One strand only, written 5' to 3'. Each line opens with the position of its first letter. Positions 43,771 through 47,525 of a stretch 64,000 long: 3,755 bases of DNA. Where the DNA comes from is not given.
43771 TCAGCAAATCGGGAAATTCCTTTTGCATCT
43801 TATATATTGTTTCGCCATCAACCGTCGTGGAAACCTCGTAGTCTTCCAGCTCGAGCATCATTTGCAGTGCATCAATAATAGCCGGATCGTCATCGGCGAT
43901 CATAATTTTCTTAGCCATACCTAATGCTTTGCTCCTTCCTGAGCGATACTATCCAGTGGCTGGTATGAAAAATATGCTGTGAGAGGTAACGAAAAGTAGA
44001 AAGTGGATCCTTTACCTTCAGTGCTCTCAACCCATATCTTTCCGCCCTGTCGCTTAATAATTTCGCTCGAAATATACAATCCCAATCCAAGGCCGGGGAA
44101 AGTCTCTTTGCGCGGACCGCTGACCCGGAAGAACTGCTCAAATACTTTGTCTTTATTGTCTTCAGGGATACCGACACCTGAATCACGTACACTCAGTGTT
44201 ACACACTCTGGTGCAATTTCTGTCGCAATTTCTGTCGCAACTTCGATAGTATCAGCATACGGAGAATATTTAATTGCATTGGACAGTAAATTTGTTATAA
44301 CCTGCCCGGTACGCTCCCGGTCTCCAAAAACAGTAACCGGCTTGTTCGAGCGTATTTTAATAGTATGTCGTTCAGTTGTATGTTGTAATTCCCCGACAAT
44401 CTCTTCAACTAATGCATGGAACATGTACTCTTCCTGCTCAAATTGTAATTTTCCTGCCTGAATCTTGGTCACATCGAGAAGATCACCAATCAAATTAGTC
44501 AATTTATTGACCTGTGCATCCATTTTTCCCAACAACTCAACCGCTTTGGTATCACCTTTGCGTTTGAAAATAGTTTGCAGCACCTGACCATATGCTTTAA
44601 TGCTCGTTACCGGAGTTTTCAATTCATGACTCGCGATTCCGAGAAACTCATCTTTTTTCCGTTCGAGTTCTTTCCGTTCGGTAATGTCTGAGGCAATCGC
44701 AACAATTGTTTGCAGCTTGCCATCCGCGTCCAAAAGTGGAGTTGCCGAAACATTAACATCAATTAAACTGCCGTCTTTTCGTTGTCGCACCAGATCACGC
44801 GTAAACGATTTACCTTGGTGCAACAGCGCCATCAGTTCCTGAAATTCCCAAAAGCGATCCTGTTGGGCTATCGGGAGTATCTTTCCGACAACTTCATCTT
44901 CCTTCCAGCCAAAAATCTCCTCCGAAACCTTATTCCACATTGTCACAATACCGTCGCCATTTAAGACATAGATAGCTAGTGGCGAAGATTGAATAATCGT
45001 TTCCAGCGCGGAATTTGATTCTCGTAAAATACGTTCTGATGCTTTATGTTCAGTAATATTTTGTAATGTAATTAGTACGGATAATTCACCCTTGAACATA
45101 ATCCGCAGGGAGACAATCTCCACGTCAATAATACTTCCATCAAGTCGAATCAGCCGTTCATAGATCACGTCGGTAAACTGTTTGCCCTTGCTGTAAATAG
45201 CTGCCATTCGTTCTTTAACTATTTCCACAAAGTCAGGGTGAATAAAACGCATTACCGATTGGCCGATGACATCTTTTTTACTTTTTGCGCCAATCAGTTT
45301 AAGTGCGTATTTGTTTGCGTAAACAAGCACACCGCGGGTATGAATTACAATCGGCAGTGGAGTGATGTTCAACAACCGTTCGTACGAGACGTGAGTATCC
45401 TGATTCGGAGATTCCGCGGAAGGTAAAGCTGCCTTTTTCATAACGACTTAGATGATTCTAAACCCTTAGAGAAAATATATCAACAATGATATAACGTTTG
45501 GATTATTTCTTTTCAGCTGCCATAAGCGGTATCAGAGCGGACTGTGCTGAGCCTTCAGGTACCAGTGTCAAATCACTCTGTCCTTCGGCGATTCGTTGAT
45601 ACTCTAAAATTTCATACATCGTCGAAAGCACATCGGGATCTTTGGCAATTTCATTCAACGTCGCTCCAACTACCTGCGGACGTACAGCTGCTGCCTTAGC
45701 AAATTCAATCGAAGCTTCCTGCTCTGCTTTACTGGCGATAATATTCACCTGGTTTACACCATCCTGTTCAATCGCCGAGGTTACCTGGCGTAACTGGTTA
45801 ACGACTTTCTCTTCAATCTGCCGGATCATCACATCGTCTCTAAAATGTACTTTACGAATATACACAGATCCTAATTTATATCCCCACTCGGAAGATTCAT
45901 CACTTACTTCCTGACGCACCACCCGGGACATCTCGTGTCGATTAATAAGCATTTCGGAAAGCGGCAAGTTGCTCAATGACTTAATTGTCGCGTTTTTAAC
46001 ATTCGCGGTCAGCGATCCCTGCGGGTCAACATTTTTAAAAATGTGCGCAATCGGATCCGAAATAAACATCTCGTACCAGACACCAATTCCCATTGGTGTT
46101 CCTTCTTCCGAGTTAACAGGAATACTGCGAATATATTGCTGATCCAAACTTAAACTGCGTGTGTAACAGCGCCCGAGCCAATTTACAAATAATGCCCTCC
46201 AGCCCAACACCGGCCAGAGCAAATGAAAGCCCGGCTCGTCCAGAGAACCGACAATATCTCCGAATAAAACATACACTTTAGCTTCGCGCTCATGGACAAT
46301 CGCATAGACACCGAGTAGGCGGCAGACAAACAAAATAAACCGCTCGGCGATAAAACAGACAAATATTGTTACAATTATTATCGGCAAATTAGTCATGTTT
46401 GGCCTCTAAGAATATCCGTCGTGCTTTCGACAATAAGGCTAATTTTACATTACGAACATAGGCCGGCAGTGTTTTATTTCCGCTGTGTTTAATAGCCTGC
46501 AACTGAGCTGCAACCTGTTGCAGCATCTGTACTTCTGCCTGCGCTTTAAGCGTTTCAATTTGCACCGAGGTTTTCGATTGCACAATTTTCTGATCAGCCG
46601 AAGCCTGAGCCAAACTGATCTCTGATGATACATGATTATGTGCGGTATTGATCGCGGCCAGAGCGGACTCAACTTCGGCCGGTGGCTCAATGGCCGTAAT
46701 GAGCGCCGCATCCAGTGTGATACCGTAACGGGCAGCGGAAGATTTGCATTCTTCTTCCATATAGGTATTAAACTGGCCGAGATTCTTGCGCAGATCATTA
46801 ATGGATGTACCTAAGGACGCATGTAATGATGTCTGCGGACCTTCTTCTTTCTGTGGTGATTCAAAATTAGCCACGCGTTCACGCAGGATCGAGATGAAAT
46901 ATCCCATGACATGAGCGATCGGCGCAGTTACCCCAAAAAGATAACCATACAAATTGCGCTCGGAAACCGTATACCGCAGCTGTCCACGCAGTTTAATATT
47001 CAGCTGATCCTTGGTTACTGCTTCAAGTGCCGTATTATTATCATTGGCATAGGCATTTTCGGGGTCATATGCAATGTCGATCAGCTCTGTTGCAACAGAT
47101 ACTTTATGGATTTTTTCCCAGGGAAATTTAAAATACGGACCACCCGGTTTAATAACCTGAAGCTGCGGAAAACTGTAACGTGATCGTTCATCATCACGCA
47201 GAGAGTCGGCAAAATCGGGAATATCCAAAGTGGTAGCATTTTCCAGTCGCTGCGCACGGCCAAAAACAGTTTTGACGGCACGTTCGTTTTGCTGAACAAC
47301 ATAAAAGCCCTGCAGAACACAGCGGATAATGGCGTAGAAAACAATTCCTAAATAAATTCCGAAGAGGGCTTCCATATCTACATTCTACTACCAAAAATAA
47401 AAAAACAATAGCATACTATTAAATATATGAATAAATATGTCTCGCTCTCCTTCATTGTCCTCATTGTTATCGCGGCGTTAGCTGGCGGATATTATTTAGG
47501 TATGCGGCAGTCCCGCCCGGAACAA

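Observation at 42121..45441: PL7-like polysaccharide lyase gene lies directly downstream of a PAS histidine kinase and CheY-like regulator on the same strand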

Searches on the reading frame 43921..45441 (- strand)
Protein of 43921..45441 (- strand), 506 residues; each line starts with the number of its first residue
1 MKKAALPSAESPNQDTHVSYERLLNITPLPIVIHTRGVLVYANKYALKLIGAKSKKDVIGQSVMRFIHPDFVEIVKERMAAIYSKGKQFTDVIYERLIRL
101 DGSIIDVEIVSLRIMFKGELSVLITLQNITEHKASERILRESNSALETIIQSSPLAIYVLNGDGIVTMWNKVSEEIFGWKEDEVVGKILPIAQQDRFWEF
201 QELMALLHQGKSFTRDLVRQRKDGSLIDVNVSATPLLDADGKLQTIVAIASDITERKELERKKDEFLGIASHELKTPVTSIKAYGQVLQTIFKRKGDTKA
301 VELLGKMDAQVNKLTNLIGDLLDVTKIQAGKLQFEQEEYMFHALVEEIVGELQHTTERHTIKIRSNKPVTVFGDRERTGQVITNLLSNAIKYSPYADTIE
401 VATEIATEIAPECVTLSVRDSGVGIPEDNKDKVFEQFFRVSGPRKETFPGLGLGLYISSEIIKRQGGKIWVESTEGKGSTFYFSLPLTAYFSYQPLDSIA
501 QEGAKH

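Call 3: search_protein_families(library=pfam, proteins=[window:43921-45441:-], max_evalue=0.01)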
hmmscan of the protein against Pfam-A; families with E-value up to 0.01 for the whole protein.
window:43921-45441:- (506 aa): 9 families
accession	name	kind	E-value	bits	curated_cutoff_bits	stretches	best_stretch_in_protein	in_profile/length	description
PF02518.31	HATPase_c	-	4e-29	101.7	26.4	1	373-488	1-110/111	Histidine kinase-, DNA gyrase B-, and HSP90-like ATPase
PF13426.13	PAS_9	-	6.4e-25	87.9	27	2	156-255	3-103/103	PAS domain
PF00989.32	PAS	-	2.2e-24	86.1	22.6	2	146-253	3-113/113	PAS fold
PF08448.16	PAS_4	-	7.6e-18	65.2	23.1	1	152-258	3-110/110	PAS fold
PF00512.31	HisKA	-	7.5e-14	52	26.9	1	263-330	2-66/66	His Kinase A (phospho-acceptor) domain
PF08447.18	PAS_3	-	4.1e-13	49.9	25.6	1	167-249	2-88/89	PAS fold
PF13188.13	PAS_8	-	5.3e-12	45.6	21.8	2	146-197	3-55/65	PAS domain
PF24820.1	Diguanyl_cycl_sensor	-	2.3e-06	27.9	28.1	0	155-236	7-96/109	Diguanylate cyclase-like sensor domain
PF13596.12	PAS_10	-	0.0035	18.4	22.1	0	146-254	1-106/106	PAS domain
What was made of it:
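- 43921..45441 (-): Cytoplasmic PAS-PAS-HisKA-HATPase_c histidine kinase (506 aa). Its stop is 2 nt before the RR ATG. Pfam (call 3).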

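Call 15: list_cluster_members(proteins=[P0001, P0002, window:43921-45441:-])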
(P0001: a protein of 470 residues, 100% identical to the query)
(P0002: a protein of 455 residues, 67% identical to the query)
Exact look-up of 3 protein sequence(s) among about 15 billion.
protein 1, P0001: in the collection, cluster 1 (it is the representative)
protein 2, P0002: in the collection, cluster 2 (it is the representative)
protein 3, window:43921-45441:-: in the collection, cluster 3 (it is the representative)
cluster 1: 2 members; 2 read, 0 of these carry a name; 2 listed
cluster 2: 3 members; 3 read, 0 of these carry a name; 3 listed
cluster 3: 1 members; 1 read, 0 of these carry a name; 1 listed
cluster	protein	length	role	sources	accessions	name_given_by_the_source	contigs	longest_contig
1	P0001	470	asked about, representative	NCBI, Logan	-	-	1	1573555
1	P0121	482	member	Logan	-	-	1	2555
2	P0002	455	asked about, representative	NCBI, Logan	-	-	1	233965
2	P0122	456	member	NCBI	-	-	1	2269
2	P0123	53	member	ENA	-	-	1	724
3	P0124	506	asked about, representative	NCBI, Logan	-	-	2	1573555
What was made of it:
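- Tried and rejected: Cluster members: no organism names (call 15).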

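Call 30: find_homologous_proteins(query=window:43921-45441:-)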
Query window:43921-45441:- (506 aa): 7831 proteins with E <= 0.001 among 8000 candidates; the best 120 are listed.
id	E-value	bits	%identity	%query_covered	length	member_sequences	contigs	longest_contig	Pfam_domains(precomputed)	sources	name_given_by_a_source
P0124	0.0e+0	1109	100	100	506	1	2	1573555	PF08447.19,PF13426.14,PF13188.14,PF08448.17,PF02518.32,PF00512.32,PF00989.32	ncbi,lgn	-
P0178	3.1e-184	631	62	93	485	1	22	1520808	PF13596.13,PF08447.19,PF13426.14,PF13188.14,PF24820.2,PF08448.17,PF02518.32,PF00512.32,PF00989.32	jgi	jgi:PAS domain S-box-containing protein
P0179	7.8e-154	531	39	94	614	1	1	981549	PF13596.13,PF08447.19,PF13426.14,PF13188.14,PF08448.17,PF02518.32,PF00512.32,PF00989.32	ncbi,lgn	ncbi:MAG: PAS domain-containing sensor histidine kinase [Patescibacteria group bacterium]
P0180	1.2e-141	491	40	93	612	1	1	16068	PF08447.19,PF13426.14,PF13188.14,PF08448.17,PF02518.32,PF00512.32,PF00989.32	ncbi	-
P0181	1.5e-140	487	53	92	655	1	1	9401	PF13596.13,PF08447.19,PF13426.14,PF13188.14,PF08448.17,PF02518.32,PF00512.32,PF00989.32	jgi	jgi:two-component system CheB/CheR fusion protein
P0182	1.1e-129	452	39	96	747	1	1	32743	PF13596.13,PF08447.19,PF13426.14,PF13188.14,PF08448.17,PF02518.32,PF00512.32,PF00989.32,PF14598.13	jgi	jgi:PAS domain S-box-containing protein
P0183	9.3e-123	429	42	76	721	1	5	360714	PF08447.19,PF13426.14,PF13188.14,PF12860.14,PF24820.2,PF08448.17,PF02518.32,PF00512.32,PF00989.32,PF14598.13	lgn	-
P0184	2.7e-121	424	38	92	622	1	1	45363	PF13596.13,PF08447.19,PF13426.14,PF13188.14,PF08448.17,PF02518.32,PF00512.32,PF00989.32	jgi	jgi:PAS domain S-box-containing protein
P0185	9.4e-121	422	46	90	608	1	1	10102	PF08447.19,PF13426.14,PF13188.14,PF08448.17,PF02518.32,PF00512.32,PF00989.32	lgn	-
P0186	3.7e-120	420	44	69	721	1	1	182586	PF08447.19,PF13426.14,PF13188.14,PF12860.14,PF24820.2,PF08448.17,PF02518.32,PF00512.32,PF00989.32,PF14598.13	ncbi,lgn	-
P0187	5.4e-119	416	48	91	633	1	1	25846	PF13596.13,PF08447.19,PF13426.14,PF13188.14,PF08670.18,PF08448.17,PF02518.32,PF00512.32,PF00989.32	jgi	jgi:PAS domain S-box-containing protein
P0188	6.3e-119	416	49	92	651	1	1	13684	PF13596.13,PF08447.19,PF13426.14,PF13188.14,PF08670.18,PF08448.17,PF02518.32,PF00512.32,PF00989.32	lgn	-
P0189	2.9e-118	414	59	71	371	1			PF13596.13,PF08447.19,PF13426.14,PF13188.14,PF08670.18,PF08448.17,PF02518.32,PF00512.32,PF00989.32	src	-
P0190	1.2e-117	412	58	74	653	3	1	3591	PF13596.13,PF08447.19,PF13426.14,PF13188.14,PF08448.17,PF02518.32,PF00512.32,PF00989.32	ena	-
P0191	1.7e-117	411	54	72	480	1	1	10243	PF08447.19,PF13426.14,PF13188.14,PF08448.17,PF02518.32,PF00512.32,PF00989.32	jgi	jgi:PAS domain S-box-containing protein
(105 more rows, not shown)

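Call 31: find_encoding_contigs(protein=P0178, flank=7000, max_places=4)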
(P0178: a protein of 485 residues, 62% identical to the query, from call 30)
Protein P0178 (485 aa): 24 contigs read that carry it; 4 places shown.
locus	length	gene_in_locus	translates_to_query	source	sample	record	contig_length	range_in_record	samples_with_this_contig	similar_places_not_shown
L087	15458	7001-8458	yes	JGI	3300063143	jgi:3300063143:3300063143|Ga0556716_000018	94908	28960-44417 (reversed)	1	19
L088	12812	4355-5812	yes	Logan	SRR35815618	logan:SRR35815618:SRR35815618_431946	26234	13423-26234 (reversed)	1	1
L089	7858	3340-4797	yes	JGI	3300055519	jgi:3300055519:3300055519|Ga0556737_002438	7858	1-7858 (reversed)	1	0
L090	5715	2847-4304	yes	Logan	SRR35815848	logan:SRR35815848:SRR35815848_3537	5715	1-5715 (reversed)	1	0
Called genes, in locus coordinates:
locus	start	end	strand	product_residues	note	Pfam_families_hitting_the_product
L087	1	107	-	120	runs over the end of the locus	-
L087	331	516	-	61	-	-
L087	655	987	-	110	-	-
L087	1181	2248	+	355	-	PF01595:CNNM, PF00571:CBS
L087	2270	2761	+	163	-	PF04073:tRNA_edit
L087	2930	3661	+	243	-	PF03372:Exo_endo_phos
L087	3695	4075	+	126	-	-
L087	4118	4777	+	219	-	PF01863:YgjP-like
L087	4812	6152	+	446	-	PF00753:Lactamase_B, PF23023:Anti-Pycsar_Apyc1 (weak), PF12706:Lactamase_B_2 (weak), PF10996:Beta-Casp, PF07521:RMMBL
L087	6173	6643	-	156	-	PF12705:PDDEXK_1, PF01930:Cas_Cas4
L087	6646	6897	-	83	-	-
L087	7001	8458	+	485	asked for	PF00989:PAS (weak), PF13426:PAS_9, PF00989:PAS, PF08448:PAS_4, PF13426:PAS_9, PF13596:PAS_10 (weak), PF00512:HisKA, PF02518:HATPase_c, +3 more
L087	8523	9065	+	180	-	PF01135:PCMT (weak), PF01596:Methyltransf_3, PF13847:Methyltransf_31, PF13649:Methyltransf_25 (weak), PF13578:Methyltransf_24 (weak)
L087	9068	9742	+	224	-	PF00175:NAD_binding_1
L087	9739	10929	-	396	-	PF00512:HisKA, PF02518:HATPase_c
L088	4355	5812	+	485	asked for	PF00989:PAS (weak), PF13426:PAS_9, PF00989:PAS, PF08448:PAS_4, PF13426:PAS_9, PF13596:PAS_10 (weak), PF00512:HisKA, PF02518:HATPase_c, +3 more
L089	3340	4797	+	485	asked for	PF00989:PAS (weak), PF13426:PAS_9, PF00989:PAS, PF08448:PAS_4, PF13426:PAS_9, PF13596:PAS_10 (weak), PF00512:HisKA, PF02518:HATPase_c, +3 more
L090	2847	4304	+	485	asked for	PF00989:PAS (weak), PF13426:PAS_9, PF00989:PAS, PF08448:PAS_4, PF13426:PAS_9, PF13596:PAS_10 (weak), PF00512:HisKA, PF02518:HATPase_c, +3 more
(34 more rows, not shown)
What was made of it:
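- The closest HK, P0178 at 62% identity, precedes a methyltransferase (call 31).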

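Call 32: find_encoding_contigs(protein=P0181, flank=6000, max_places=2)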
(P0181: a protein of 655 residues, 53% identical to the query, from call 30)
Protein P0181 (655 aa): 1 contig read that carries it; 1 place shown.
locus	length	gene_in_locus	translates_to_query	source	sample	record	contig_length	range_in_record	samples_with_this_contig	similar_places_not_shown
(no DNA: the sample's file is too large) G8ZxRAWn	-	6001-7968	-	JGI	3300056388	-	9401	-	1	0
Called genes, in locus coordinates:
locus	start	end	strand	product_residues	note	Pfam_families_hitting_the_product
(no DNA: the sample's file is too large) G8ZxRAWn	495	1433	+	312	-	PF00892:EamA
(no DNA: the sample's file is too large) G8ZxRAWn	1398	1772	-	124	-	PF01687:Flavokinase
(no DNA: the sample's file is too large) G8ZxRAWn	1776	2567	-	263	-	PF18306:LDcluster4, PF03641:Lysine_decarbox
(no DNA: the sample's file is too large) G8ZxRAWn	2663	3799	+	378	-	PF01594:AI-2E_transport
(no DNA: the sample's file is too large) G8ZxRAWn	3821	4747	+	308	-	PF00413:Peptidase_M10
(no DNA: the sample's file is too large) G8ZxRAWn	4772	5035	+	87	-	-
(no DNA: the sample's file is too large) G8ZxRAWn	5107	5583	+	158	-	-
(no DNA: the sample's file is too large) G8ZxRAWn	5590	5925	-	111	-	PF00254:FKBP_C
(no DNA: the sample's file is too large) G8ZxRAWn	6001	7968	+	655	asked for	PF08448:PAS_4 (weak), PF08448:PAS_4 (weak), PF00989:PAS, PF08448:PAS_4, PF13188:PAS_8 (weak), PF13426:PAS_9, PF00512:HisKA, PF02518:HATPase_c, +2 more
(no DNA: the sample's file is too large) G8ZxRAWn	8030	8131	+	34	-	?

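Call 33: find_encoding_contigs(protein=P0188, flank=6000, max_places=2)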
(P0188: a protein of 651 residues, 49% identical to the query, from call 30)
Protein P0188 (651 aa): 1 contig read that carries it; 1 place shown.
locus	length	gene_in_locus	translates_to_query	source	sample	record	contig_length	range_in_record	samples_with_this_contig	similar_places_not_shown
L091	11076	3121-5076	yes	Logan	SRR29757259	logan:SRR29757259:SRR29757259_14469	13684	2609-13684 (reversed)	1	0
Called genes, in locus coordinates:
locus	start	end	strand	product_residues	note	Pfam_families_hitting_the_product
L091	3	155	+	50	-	?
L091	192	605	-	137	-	-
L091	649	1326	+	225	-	PF04140:ICMT (weak), PF04191:PEMT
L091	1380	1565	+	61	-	-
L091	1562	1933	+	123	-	-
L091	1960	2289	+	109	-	-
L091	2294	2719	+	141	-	PF19124:DUF5808 (weak)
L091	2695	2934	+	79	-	-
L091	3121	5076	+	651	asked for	PF08448:PAS_4, PF08447:PAS_3, PF00989:PAS, PF08448:PAS_4, PF13426:PAS_9, PF08447:PAS_3, PF00512:HisKA, PF02518:HATPase_c, +4 more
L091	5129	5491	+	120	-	PF00072:Response_reg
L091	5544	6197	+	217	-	PF06197:DUF998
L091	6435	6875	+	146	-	PF11969:DcpS_C, PF01230:HIT (weak)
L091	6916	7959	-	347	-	PF04892:VanZ-LLP1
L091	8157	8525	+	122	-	-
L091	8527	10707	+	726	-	PF13506:Glyco_transf_21 (weak), PF13641:Glyco_tranf_2_3, PF00535:Glycos_transf_2, PF13632:Glyco_trans_2_3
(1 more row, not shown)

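Call 58: find_related_loci(query=window:43921-45441:-, collection=metagenome_contigs, flank=5000)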
Query window:43921-45441:- (506 aa) in metagenome_contigs; peptide patterns used: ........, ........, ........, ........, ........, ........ (x = any residue, [..] = any of these).
100 stretches matched a pattern; 7 encode a relative of the query (tblastn E <= 1e-3); 7 distinct loci.
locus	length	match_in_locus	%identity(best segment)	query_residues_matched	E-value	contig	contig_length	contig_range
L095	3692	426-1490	51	127-487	2e-111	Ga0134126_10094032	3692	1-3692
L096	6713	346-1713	42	32-489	3e-103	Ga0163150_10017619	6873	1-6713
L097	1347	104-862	58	231-487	3e-100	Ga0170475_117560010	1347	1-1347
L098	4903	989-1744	54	245-499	2e-80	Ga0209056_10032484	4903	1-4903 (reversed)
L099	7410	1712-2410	51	255-491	3e-70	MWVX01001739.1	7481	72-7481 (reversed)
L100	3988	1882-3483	50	130-486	2e-64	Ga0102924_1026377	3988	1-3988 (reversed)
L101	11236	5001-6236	23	9-428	7e-20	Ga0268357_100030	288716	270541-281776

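Call 70: search_protein_families(library=pfam, proteins=[L095:1990-3615:+], max_evalue=0.01)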
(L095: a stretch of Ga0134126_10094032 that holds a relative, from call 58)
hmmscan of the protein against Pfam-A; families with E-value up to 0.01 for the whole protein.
L095:1990-3615:+ (541 aa): 4 families
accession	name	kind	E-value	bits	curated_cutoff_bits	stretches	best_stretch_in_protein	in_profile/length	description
PF00128.31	Alpha-amylase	-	5.7e-86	289.9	22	1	16-460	5-445/446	Alpha amylase, catalytic domain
PF22157.2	SupH-like_C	-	9.6e-08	32.9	27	1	482-536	1-57/58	Sucrose hydrolase-like, C-terminal domain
PF16657.11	Malt_amylase_C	-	1.1e-07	32.3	27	1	461-535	1-75/75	Maltogenic Amylase, C-terminal domain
PF14701.12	hDGE_amylase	-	2.5e-05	24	27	1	29-121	21-118/439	Glycogen debranching enzyme, glucanotransferase domain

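Call 71: search_protein_families(library=ncbifam, proteins=[window:43921-45441:-], max_evalue=0.001)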
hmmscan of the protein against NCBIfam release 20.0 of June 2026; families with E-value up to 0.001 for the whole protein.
window:43921-45441:- (506 aa): 93 families (the best 25 are shown)
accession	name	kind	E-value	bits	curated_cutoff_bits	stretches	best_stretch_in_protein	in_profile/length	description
NF047874.1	MASE3_PAS_HK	subfamily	4.2e-72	243.9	560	2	135-489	256-627/655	MASE3 domain-containing sensor histidine kinase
NF046044.1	PnpS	equivalog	1.7e-68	231.5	400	1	140-486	51-390/390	two-component system histidine kinase PnpS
TIGR02966.1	phoR_proteo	equivalog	5.3e-61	206.5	334.2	1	142-484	4-332/333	phosphate regulon sensor histidine kinase PhoR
NF033092.0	HK_WalK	equivalog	4.7e-60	203.8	725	1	146-487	260-594/594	cell wall metabolism sensor histidine kinase WalK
NF041880.1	EPS_EpsF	equivalog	1.6e-51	175.4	900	1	137-486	136-492/492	response regulator EpsF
NF008468.0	PRK11360.1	equivalog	5.3e-46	157.2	646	1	139-488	263-609/616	two-component system sensor histidine kinase AtoS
NF006800.0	PRK09303.1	equivalog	1.6e-45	155.7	342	1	261-488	149-378/383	histidine kinase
NF033093.1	HK_VicK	exception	3e-43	148.1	680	1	143-487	93-435/448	cell wall metabolism sensor histidine kinase VicK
NF008302.0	PRK11091.1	equivalog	2e-42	145.4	838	1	122-489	132-507/779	aerobic respiration two-component sensor histidine kinase ArcB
TIGR00229.1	sensory_box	domain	1.8e-40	137.9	22.9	2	140-262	1-125/126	PAS domain S-box protein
NF040691.1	MtrAB_MtrB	equivalog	1.3e-39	136.6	450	1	249-489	257-494/507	MtrAB system histidine kinase MtrB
TIGR02956.1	TMAO_torS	equivalog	2.2e-39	135.3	676.5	1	259-488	460-683/967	TMAO reductase system sensor histidine kinase/response regulator TorS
NF041735.1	hist_kin_RppB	equivalog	6e-39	134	400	1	262-486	215-438/438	two-component system sensor histidine kinase RppB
NF008318.0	PRK11107.1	equivalog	7.1e-39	133.6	890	1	257-489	287-520/920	two-component sensor histidine kinase BarA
NF045595.1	HK_scytonemin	equivalog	3.7e-38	131.3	865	1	127-487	265-635/637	scytonemin biosynthesis sensor histidine kinase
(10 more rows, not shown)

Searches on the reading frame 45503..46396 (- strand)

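Call 3: search_protein_families(library=pfam, proteins=[window:45503-46396:-], max_evalue=0.01)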
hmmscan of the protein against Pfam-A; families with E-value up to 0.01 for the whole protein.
window:45503-46396:- (297 aa): 1 family
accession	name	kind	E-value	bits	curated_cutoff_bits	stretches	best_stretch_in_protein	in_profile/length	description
PF01145.31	Band_7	-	5.3e-14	53.1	23.6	1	33-208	2-169/176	SPFH domain / Band 7 family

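Call 71: search_protein_families(library=ncbifam, proteins=[window:45503-46396:-], max_evalue=0.001)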
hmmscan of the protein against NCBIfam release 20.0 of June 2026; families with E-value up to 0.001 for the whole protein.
window:45503-46396:- (297 aa): 0 families

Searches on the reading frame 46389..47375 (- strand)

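Call 3: search_protein_families(library=pfam, proteins=[window:46389-47375:-], max_evalue=0.01)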
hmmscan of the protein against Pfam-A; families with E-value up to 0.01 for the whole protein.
window:46389-47375:- (328 aa): 1 family
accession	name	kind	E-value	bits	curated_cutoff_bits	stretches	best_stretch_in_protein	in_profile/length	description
PF01145.31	Band_7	-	1.4e-14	55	23.6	1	26-258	2-174/176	SPFH domain / Band 7 family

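Call 71: search_protein_families(library=ncbifam, proteins=[window:46389-47375:-], max_evalue=0.001)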
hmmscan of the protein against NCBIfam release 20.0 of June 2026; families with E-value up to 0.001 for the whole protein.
window:46389-47375:- (328 aa): 0 families
